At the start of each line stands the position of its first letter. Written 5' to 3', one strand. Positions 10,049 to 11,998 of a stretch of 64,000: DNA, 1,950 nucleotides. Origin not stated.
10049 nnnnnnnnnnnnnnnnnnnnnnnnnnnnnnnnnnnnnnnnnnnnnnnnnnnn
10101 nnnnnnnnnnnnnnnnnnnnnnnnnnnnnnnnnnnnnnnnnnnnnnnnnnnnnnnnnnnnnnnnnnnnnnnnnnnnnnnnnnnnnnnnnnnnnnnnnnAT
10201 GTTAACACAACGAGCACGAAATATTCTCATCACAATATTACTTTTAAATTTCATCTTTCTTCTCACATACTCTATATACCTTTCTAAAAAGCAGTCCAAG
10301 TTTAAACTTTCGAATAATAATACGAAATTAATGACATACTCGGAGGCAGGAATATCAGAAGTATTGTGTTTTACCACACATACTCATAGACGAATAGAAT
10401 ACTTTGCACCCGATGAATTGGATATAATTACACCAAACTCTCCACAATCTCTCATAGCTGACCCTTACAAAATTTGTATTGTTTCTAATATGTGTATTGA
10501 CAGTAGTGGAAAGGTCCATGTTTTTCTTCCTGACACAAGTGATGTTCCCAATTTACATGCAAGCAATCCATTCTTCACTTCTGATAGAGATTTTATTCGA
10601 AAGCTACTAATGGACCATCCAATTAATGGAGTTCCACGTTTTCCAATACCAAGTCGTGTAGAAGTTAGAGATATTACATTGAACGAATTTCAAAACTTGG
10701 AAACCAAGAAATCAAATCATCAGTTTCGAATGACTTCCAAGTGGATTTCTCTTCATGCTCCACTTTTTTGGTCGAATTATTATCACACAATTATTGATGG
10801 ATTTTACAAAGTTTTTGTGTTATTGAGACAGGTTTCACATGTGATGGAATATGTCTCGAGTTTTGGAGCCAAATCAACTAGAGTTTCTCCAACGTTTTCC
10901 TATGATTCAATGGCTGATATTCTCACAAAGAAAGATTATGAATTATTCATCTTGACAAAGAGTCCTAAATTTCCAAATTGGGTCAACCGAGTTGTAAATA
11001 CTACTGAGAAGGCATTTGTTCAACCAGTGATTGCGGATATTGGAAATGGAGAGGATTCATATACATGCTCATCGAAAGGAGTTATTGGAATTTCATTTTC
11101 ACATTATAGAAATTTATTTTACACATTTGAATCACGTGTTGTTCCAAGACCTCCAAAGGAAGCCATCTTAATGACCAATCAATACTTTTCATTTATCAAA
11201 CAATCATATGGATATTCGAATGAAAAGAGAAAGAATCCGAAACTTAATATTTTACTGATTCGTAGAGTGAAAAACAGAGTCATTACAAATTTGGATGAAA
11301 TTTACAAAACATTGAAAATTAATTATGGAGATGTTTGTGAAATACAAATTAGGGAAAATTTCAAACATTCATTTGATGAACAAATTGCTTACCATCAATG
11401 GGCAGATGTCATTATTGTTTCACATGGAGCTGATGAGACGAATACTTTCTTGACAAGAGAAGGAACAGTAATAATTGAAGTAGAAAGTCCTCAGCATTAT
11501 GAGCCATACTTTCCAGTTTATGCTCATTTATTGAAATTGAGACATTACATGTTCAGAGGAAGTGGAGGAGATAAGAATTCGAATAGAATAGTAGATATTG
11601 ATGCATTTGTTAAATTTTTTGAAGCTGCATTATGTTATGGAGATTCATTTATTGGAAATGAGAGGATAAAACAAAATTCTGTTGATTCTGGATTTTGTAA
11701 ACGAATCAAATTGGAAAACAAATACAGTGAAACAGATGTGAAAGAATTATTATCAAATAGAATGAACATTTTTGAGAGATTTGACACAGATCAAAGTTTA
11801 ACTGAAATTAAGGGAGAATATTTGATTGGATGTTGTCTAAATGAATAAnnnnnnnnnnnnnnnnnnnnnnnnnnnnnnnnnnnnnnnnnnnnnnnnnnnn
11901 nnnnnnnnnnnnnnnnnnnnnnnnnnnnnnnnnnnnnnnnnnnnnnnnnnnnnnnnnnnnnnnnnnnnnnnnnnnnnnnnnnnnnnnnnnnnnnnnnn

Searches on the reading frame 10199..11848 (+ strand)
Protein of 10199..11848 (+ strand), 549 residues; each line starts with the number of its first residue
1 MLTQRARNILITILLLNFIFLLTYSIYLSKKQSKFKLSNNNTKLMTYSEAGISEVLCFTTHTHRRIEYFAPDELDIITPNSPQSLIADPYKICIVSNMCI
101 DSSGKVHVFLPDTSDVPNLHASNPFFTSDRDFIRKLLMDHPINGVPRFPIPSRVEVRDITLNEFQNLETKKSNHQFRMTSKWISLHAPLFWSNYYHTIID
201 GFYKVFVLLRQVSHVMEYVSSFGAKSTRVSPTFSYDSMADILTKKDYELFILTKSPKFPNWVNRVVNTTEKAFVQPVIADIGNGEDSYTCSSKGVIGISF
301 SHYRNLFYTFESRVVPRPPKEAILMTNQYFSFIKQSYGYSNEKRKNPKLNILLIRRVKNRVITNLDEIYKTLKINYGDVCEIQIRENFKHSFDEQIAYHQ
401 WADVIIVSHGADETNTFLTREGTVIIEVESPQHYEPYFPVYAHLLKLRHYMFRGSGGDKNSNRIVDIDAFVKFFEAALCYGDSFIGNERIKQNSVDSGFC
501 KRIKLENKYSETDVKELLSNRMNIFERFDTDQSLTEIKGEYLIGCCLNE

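Call 4: search_protein_families(library=pfam, proteins=[window:10199-11848:+], max_evalue=1)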
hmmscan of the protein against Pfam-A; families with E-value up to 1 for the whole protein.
window:10199-11848:+ (549 aa): 2 families
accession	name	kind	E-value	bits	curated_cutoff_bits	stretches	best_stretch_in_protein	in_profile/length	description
PF04577.19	Glyco_transf_61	-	6.4e-14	52.8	27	1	194-426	1-137/137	Glycosyltransferase 61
PF05814.16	Ac76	-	0.025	15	22.5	1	4-44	21-62/83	Orf76 (Ac76)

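Call 12: list_cluster_members(proteins=[window:10199-11845:+, window:8542-10077:+, window:16935-19430:+, window:20583-22106:+, window:33564-35216:+])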
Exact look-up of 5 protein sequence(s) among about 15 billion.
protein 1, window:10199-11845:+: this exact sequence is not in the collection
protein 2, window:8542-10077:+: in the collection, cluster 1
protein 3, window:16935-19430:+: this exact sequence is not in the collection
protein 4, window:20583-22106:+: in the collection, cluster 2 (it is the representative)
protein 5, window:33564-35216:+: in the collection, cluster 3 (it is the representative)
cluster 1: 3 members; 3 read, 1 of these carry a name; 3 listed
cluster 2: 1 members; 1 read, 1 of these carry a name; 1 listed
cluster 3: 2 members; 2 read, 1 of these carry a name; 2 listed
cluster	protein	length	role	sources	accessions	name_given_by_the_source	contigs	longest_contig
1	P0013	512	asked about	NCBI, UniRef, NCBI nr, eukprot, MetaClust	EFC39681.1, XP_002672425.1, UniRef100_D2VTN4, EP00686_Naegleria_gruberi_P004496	RGS domain-containing protein [Naegleria gruberi] | RGS domain-containing protein n=1 Tax=Naegleria gruberi TaxID=5762 RepID=D2VTN4_NAEGR | XP_002672425.1 RGS domain-containing protein [Naegleria gruberi strain NEG-M]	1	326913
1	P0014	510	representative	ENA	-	-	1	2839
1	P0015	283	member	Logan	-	-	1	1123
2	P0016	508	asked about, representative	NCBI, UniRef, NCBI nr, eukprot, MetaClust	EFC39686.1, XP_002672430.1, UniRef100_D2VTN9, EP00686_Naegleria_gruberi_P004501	hypothetical protein NAEGRDRAFT_59188 [Naegleria gruberi] | Zinc metalloproteinase n=1 Tax=Naegleria gruberi TaxID=5762 RepID=D2VTN9_NAEGR | uncharacterized protein NAEGRDRAFT_59188 [Naegleria gruberi]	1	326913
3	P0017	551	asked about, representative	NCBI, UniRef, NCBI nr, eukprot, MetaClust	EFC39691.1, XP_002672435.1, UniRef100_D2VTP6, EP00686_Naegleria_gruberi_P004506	predicted protein [Naegleria gruberi] | Predicted protein n=1 Tax=Naegleria gruberi TaxID=5762 RepID=D2VTP6_NAEGR | uncharacterized protein NAEGRDRAFT_52167 [Naegleria gruberi]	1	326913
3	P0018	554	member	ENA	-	-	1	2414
